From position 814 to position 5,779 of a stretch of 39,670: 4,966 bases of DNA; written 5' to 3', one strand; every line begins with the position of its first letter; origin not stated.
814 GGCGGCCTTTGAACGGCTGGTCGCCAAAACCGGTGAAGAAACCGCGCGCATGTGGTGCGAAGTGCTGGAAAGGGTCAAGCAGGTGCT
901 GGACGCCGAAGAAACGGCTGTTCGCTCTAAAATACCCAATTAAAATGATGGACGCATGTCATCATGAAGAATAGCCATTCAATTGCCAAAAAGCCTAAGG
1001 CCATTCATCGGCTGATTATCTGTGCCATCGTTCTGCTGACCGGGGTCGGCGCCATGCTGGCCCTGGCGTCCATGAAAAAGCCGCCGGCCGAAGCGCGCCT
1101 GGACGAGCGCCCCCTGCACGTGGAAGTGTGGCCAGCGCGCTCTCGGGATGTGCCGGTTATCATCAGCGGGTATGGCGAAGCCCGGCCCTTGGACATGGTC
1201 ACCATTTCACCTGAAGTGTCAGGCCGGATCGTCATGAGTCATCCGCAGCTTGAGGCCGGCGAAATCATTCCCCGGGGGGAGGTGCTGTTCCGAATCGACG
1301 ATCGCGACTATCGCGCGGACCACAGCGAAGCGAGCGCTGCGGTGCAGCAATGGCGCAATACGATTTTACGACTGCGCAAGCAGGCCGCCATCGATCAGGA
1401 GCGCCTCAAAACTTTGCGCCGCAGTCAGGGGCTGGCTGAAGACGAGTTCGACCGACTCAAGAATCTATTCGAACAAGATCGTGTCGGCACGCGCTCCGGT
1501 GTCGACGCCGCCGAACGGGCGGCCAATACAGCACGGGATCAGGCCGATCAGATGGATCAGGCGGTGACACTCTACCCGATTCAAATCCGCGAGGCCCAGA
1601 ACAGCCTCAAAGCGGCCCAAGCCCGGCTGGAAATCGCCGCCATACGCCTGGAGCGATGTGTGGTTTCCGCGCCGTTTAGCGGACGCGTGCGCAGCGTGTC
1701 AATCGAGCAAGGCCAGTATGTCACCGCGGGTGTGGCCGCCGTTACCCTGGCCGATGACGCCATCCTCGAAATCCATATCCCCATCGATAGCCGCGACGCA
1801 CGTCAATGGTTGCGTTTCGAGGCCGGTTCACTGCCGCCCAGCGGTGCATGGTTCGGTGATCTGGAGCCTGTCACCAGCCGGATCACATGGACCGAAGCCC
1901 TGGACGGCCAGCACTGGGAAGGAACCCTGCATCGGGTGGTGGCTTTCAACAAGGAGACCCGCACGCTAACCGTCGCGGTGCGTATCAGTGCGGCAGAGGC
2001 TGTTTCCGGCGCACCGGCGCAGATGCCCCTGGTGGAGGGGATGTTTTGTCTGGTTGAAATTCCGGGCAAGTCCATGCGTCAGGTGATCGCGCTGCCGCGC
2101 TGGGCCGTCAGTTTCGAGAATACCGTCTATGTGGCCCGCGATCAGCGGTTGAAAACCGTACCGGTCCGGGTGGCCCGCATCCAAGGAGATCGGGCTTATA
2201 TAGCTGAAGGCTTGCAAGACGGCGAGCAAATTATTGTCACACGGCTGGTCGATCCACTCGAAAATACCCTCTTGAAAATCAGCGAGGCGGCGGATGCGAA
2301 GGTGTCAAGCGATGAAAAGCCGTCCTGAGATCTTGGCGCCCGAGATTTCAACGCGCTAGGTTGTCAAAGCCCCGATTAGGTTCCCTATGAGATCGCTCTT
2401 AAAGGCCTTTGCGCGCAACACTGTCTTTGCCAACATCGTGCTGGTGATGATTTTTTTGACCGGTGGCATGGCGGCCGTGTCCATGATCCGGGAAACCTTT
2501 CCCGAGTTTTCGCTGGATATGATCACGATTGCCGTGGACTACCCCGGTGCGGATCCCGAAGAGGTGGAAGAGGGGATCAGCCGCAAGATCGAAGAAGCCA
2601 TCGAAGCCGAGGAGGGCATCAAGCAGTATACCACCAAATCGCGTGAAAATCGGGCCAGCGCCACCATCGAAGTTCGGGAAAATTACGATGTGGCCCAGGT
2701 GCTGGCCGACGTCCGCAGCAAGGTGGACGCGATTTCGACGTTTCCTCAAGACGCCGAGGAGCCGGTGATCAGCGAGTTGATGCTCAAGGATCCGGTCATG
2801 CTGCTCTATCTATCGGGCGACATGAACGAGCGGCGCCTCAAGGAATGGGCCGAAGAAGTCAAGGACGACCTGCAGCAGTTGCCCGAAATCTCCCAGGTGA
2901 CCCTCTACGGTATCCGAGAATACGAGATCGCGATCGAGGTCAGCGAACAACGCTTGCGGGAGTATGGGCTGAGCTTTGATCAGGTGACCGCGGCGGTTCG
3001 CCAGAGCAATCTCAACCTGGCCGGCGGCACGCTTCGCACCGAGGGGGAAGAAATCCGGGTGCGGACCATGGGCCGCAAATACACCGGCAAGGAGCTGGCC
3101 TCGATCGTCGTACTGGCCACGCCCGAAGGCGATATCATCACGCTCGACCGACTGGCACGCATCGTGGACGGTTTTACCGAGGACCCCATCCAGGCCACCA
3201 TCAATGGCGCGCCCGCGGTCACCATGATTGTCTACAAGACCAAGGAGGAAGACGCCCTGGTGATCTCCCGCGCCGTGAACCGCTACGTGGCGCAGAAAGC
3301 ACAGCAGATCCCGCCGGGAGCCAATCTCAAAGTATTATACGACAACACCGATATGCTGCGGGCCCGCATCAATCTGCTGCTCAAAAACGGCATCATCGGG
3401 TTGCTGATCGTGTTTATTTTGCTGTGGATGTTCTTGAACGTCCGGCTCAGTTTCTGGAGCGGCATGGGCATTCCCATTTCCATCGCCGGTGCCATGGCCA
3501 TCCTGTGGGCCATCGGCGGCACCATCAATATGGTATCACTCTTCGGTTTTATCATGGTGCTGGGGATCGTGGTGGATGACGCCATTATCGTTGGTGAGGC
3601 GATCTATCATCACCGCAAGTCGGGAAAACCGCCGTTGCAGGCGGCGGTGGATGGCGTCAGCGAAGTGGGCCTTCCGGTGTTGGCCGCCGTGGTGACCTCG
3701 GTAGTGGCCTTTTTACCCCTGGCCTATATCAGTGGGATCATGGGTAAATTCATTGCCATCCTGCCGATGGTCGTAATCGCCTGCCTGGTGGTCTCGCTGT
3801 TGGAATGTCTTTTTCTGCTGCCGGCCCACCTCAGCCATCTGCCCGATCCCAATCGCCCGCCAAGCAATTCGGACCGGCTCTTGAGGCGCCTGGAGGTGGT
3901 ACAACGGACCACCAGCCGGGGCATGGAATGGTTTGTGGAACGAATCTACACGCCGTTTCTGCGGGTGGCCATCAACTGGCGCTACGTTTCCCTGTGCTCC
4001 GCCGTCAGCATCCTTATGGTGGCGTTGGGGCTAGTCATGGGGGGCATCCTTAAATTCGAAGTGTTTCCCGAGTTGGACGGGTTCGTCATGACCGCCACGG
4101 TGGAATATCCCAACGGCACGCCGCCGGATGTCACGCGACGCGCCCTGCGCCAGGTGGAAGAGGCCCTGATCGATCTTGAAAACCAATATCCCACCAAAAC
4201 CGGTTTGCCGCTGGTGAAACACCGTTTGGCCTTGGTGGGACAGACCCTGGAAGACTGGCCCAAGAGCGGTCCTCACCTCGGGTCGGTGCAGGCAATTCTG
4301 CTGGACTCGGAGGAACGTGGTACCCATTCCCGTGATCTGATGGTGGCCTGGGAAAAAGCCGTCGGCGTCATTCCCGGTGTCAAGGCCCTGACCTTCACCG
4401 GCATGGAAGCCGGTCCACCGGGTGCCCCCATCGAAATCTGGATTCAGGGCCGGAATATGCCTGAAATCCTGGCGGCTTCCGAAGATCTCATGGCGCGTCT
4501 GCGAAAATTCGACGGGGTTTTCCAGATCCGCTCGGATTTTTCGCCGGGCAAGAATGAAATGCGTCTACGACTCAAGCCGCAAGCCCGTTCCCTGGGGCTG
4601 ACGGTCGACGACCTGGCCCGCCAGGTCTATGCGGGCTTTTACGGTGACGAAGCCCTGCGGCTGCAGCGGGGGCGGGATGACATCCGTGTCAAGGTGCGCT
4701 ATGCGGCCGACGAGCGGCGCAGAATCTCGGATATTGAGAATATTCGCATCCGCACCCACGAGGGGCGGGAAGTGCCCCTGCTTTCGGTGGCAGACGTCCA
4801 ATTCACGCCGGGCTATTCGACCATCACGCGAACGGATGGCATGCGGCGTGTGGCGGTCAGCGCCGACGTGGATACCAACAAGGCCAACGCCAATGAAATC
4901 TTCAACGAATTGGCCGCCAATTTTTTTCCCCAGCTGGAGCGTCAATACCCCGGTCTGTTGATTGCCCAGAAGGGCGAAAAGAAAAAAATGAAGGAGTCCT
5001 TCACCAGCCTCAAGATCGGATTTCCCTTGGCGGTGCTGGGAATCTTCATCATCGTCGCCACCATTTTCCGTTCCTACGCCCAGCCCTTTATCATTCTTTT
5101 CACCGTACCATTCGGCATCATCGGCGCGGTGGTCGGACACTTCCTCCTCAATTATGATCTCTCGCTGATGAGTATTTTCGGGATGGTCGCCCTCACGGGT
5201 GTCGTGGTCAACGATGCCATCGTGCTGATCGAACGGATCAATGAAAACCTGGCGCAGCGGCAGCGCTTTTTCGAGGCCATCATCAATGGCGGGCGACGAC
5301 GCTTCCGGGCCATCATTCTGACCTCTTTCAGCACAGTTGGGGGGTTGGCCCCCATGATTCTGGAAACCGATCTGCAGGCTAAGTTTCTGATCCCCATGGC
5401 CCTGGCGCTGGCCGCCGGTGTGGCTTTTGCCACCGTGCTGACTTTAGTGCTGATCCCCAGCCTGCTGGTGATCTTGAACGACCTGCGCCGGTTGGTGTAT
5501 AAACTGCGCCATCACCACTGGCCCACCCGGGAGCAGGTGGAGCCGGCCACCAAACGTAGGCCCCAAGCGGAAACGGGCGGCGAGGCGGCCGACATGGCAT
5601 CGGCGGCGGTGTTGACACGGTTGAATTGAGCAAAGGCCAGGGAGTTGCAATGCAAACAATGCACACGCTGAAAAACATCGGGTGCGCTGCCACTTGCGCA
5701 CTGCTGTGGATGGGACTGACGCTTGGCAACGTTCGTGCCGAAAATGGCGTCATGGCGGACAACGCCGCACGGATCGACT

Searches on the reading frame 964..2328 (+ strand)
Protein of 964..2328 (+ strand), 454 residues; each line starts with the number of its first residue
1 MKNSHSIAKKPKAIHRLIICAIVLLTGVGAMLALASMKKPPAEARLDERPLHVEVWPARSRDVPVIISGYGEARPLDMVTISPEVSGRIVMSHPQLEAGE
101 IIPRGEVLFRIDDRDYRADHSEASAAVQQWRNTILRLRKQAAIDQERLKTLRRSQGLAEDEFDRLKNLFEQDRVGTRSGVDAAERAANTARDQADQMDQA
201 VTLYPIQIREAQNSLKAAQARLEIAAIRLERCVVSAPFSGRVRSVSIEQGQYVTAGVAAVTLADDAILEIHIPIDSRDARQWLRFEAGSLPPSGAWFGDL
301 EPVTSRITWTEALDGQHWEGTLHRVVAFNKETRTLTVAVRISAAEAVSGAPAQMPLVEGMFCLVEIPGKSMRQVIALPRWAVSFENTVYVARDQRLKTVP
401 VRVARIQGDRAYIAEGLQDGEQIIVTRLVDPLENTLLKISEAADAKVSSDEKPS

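Call 47: search_protein_families(library=pfam, proteins=[window:964-2328:+], max_evalue=0.00001)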
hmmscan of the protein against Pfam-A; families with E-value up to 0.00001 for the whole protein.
window:964-2328:+ (454 aa): 2 families
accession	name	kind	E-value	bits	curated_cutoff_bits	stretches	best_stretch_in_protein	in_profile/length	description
PF13437.12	HlyD_3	-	6.4e-10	40.2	22.2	0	233-280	1-48/106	HlyD family secretion protein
PF13533.13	Biotin_lipoyl_2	-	4.2e-07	30.1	29.8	0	234-256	3-25/32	Biotin-lipoyl like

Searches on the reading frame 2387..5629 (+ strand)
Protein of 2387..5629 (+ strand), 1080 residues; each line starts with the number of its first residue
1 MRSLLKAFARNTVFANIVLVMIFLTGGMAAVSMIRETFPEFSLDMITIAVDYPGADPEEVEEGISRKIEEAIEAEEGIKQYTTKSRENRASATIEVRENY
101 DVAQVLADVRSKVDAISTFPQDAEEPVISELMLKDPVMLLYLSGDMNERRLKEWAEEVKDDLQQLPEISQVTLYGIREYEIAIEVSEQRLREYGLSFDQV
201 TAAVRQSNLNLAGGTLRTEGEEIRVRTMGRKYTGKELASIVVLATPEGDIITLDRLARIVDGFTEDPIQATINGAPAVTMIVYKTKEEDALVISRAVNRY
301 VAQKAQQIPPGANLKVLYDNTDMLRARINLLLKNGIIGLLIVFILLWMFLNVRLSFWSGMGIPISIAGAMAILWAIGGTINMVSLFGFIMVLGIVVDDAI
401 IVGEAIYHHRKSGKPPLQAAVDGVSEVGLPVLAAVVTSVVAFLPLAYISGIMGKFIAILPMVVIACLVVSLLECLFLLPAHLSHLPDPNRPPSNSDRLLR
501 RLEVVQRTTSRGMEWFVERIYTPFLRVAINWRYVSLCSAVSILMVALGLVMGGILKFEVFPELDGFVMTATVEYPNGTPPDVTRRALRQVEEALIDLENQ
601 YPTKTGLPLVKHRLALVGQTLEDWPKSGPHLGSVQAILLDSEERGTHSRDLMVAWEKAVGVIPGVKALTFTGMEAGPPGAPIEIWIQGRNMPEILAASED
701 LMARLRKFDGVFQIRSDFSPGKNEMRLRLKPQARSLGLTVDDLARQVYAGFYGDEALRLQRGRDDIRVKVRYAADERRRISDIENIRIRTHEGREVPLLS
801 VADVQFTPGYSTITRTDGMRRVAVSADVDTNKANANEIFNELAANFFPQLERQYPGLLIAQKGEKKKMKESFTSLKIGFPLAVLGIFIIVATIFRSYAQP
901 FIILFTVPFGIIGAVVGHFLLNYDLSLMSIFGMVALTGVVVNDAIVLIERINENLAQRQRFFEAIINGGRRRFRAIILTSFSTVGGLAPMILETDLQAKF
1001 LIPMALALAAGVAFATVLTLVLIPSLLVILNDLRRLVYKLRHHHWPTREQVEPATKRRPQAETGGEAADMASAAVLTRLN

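Call 47: search_protein_families(library=pfam, proteins=[window:2387-5629:+], max_evalue=0.00001)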
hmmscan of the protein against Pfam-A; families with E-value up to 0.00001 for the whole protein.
window:2387-5629:+ (1080 aa): 3 families
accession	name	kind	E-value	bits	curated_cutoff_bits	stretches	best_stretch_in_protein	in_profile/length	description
PF00873.25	ACR_tran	-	2.8e-168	562.1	28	1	6-1030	3-1020/1021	AcrB/AcrD/AcrF family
PF03176.21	MMPL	-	1.5e-09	37.7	20.5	1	875-1036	145-307/333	MMPL family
PF02355.23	SecD_SecF_C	-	7.1e-08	32.5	20.5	1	880-1026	38-182/189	Protein export membrane protein SecD/SecF, C-terminal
